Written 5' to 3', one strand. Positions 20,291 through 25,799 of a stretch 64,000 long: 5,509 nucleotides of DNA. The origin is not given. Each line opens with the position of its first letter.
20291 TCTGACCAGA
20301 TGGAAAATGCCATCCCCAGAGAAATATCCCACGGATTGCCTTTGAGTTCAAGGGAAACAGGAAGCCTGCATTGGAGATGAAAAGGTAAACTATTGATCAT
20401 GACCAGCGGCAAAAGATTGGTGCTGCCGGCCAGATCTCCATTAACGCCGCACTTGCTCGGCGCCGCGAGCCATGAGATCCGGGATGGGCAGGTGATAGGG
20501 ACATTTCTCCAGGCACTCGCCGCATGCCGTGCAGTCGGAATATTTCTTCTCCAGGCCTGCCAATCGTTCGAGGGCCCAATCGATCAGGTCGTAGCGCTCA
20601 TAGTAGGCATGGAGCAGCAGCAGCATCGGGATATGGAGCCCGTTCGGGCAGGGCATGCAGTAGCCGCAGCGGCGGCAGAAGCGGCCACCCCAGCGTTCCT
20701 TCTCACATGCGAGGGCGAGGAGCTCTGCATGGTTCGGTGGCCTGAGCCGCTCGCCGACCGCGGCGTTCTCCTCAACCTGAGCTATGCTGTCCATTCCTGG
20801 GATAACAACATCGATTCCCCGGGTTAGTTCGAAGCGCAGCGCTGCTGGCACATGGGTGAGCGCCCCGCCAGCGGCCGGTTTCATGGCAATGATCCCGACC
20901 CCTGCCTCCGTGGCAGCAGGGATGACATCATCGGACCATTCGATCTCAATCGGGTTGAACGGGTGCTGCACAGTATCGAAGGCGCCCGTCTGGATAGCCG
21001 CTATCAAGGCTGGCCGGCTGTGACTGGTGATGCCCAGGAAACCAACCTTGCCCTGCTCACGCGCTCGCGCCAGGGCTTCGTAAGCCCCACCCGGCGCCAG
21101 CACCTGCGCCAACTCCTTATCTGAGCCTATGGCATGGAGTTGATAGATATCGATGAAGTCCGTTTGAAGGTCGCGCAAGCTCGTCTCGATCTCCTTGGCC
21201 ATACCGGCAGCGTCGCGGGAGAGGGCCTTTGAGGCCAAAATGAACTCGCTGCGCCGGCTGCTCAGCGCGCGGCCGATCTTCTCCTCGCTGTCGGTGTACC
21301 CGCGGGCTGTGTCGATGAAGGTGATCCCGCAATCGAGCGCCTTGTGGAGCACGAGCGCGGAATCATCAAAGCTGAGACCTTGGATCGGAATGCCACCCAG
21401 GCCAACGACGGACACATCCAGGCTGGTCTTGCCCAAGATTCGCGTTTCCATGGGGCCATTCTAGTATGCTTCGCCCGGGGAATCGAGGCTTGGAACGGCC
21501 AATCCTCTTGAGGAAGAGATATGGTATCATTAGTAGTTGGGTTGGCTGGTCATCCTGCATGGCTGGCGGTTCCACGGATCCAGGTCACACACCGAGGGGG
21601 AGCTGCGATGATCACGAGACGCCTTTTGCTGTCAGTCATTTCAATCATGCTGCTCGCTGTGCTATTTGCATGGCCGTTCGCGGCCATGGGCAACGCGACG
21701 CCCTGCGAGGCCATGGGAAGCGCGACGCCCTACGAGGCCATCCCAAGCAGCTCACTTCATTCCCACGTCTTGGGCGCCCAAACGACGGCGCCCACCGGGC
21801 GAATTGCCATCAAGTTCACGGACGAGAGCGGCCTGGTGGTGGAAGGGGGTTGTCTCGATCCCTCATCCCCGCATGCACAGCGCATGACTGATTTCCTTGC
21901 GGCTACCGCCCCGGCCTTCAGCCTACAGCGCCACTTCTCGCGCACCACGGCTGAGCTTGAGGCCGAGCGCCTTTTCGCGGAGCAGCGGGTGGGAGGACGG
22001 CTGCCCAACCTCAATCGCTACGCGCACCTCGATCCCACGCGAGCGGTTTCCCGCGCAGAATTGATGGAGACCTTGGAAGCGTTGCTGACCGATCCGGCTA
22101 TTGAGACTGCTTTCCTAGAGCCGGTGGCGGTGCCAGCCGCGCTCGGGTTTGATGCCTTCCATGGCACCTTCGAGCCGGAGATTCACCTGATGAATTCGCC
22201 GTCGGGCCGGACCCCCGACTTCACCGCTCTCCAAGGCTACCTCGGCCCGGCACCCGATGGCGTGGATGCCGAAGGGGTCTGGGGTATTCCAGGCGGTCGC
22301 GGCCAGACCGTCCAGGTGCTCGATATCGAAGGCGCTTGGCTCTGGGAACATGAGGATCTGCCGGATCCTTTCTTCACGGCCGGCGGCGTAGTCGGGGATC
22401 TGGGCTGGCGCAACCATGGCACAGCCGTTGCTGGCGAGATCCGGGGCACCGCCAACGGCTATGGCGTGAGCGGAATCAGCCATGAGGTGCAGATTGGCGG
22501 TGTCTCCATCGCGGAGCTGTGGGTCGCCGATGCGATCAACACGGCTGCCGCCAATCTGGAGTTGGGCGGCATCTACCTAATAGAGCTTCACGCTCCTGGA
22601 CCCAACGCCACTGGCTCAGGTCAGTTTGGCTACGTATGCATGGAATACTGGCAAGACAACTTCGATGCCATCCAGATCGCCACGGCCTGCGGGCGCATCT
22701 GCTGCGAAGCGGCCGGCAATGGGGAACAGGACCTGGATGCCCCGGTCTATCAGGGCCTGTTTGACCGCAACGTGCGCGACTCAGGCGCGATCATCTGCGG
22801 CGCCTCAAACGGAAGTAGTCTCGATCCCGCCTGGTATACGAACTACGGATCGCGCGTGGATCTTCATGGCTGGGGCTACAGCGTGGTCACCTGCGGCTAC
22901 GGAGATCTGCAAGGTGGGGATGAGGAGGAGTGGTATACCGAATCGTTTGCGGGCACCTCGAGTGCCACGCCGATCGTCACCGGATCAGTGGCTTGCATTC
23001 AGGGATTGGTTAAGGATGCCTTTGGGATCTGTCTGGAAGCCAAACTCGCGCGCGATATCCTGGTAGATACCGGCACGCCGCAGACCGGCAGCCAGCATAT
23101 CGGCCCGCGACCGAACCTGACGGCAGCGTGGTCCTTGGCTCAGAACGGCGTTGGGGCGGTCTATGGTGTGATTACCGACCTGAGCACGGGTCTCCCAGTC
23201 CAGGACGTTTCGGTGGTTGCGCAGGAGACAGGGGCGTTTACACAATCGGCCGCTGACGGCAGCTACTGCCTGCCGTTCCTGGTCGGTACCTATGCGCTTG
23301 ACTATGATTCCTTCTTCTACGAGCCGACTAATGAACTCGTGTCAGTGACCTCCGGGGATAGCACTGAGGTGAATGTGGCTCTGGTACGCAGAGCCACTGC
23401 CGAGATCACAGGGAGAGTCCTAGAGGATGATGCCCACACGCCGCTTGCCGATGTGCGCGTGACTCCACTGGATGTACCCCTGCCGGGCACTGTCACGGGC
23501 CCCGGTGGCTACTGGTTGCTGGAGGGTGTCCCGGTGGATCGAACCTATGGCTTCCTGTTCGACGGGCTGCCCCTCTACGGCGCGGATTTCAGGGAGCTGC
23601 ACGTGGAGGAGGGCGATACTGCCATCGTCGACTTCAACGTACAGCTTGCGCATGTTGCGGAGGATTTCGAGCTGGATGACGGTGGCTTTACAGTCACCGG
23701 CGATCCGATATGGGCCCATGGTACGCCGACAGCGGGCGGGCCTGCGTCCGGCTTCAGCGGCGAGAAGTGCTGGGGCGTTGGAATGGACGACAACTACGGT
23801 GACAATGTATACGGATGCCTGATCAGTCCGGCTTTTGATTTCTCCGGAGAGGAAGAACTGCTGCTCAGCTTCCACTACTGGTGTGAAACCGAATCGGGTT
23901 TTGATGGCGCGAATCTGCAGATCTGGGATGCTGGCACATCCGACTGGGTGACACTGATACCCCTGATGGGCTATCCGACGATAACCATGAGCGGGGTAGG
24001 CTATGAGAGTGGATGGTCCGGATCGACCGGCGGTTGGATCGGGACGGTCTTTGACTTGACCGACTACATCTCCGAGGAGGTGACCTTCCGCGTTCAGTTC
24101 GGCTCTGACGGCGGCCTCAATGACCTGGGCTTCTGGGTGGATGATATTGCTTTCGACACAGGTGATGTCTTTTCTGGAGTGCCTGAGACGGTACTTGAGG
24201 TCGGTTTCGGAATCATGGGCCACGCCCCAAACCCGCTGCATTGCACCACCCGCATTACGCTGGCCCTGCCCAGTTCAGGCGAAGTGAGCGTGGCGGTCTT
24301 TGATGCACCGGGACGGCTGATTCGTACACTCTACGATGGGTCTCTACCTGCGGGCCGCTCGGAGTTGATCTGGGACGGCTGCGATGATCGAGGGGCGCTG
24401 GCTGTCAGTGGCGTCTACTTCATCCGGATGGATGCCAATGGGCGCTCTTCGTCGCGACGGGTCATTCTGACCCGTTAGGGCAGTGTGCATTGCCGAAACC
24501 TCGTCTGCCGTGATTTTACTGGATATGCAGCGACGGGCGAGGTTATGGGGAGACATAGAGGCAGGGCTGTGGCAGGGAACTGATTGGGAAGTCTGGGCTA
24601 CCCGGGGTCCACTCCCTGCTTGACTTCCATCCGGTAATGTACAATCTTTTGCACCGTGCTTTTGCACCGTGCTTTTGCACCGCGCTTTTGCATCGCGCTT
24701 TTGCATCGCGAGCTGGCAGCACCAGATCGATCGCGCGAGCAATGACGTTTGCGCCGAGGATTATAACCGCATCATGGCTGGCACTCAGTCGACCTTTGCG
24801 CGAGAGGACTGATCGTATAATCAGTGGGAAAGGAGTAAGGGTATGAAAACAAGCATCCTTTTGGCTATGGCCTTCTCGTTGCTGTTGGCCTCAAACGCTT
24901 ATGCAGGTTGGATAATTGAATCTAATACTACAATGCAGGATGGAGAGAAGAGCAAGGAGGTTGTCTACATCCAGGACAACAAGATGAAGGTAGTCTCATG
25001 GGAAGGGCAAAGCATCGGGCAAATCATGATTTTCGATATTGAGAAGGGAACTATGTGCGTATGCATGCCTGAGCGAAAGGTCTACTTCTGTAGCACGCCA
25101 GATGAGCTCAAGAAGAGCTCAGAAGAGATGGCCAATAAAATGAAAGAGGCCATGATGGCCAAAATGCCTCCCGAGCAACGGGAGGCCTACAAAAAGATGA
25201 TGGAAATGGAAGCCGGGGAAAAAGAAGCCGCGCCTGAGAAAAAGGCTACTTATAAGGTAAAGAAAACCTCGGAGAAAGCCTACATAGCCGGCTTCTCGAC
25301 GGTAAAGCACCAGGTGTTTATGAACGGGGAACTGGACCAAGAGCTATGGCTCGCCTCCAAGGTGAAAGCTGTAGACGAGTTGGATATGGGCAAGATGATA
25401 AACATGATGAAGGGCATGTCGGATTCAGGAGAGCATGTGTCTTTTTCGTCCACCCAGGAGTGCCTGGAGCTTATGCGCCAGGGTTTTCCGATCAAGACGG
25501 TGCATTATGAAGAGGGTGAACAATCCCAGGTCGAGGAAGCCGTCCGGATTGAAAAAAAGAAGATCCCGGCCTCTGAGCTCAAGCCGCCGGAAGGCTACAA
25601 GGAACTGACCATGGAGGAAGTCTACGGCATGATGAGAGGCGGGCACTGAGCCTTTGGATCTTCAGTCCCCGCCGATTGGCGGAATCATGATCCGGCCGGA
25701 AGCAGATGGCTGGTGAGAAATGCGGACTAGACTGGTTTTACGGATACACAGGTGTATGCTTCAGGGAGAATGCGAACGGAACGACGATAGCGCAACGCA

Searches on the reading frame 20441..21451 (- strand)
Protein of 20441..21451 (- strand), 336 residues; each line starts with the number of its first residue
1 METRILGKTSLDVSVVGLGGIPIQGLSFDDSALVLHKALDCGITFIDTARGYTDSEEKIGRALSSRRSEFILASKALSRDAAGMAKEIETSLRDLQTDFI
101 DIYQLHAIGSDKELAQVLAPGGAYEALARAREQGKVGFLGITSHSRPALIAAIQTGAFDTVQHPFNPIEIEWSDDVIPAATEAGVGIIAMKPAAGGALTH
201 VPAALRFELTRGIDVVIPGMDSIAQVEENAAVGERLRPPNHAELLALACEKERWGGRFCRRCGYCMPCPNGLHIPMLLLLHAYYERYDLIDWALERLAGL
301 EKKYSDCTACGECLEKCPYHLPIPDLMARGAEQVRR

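Call 4: search_protein_families(library=pfam, proteins=[window:20441-21451:-], max_evalue=0.1)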
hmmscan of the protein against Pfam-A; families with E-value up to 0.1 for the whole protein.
window:20441-21451:- (336 aa): 12 families
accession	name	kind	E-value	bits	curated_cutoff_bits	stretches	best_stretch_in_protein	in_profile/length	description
PF00248.27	Aldo_ket_red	-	5.5e-31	108.2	24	1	17-199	5-198/291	Aldo/keto reductase family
PF13187.11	Fer4_9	-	1.6e-08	34.9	27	1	259-320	2-50/52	4Fe-4S dicluster domain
PF13534.11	Fer4_17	-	2.3e-08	34.9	22.2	1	258-321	1-60/61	4Fe-4S dicluster domain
PF13183.11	Fer4_8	-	1.1e-07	32.7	27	1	259-320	5-67/68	4Fe-4S dicluster domain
PF13237.11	Fer4_10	-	1.2e-06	28.8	25.5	1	259-318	9-53/53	4Fe-4S dicluster domain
PF00037.32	Fer4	-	0.00048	20.3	21.1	1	304-319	5-20/24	4Fe-4S binding domain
PF13746.11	Fer4_18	-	0.0063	17.1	27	0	301-324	55-78/114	4Fe-4S dicluster domain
PF12837.12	Fer4_6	-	0.015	15.7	25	1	305-321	7-23/24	4Fe-4S binding domain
PF12797.12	Fer4_2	-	0.051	14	24.5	1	304-319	7-22/22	4Fe-4S binding domain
PF14697.11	Fer4_21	-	0.072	13.7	35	1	302-319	36-53/59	4Fe-4S dicluster domain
PF12800.12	Fer4_4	-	0.076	13.9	24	1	305-319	2-16/17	4Fe-4S binding domain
PF12838.12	Fer4_7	-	0.096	13.6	27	0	259-319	2-50/52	4Fe-4S dicluster domain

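Call 46: find_related_loci(query=window:20441-21451:-, collection=metagenome_contigs, flank=10000)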
Query window:20441-21451:- (336 aa) in metagenome_contigs; peptide patterns used: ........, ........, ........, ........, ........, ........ (x = any residue, [..] = any of these).
600 stretches matched a pattern (row limit reached: there are more); 590 encode a relative of the query (tblastn E <= 1e-3); the best 80 are kept; 80 distinct loci.
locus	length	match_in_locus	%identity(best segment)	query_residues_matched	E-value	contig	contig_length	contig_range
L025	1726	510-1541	40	1-327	5e-84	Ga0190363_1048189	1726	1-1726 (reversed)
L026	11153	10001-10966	39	6-330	7e-76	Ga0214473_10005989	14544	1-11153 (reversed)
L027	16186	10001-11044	40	1-324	2e-72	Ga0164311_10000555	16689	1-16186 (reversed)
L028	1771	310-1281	39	6-322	5e-75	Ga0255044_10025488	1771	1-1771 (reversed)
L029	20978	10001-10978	39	1-329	2e-70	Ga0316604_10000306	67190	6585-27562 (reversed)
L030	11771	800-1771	40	1-327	7e-70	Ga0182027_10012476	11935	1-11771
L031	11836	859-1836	38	1-329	3e-69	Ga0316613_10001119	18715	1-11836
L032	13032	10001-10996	36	1-335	9e-69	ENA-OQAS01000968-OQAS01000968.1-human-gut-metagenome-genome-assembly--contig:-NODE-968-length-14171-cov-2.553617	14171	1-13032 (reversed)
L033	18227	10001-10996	36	1-335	9e-69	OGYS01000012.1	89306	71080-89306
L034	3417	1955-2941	35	1-332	2e-68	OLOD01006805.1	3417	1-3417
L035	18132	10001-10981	40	1-330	1e-67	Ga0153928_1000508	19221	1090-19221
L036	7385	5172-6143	40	1-327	2e-67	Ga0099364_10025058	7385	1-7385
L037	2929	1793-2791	38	1-336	4e-68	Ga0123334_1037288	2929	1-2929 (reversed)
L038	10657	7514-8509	35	1-335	3e-67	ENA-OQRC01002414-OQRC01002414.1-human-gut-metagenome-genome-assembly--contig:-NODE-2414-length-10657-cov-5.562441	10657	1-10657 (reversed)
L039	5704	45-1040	38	1-335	3e-67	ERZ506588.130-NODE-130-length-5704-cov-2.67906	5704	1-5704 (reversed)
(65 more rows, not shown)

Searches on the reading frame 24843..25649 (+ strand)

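Call 7: search_protein_families(library=ncbifam, proteins=[window:24843-25649:+], max_evalue=1)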
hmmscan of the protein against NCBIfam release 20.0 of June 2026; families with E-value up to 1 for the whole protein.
window:24843-25649:+ (268 aa): 1 family
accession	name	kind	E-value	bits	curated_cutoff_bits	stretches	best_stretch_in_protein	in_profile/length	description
TIGR01480.1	copper_res_A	subfamily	0.08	11.4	478.95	1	140-213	323-397/593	copper resistance system multicopper oxidase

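Call 22: search_protein_families(library=pfam, proteins=[window:24843-25649:+], max_evalue=0.001)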
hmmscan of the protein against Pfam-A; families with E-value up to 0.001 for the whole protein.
window:24843-25649:+ (268 aa): 1 family
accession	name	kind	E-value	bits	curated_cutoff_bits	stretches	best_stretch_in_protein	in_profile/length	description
PF14371.13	DUF4412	-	7.4e-11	42.6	21.6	1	94-252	36-191/191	Domain of unknown function (DUF4412)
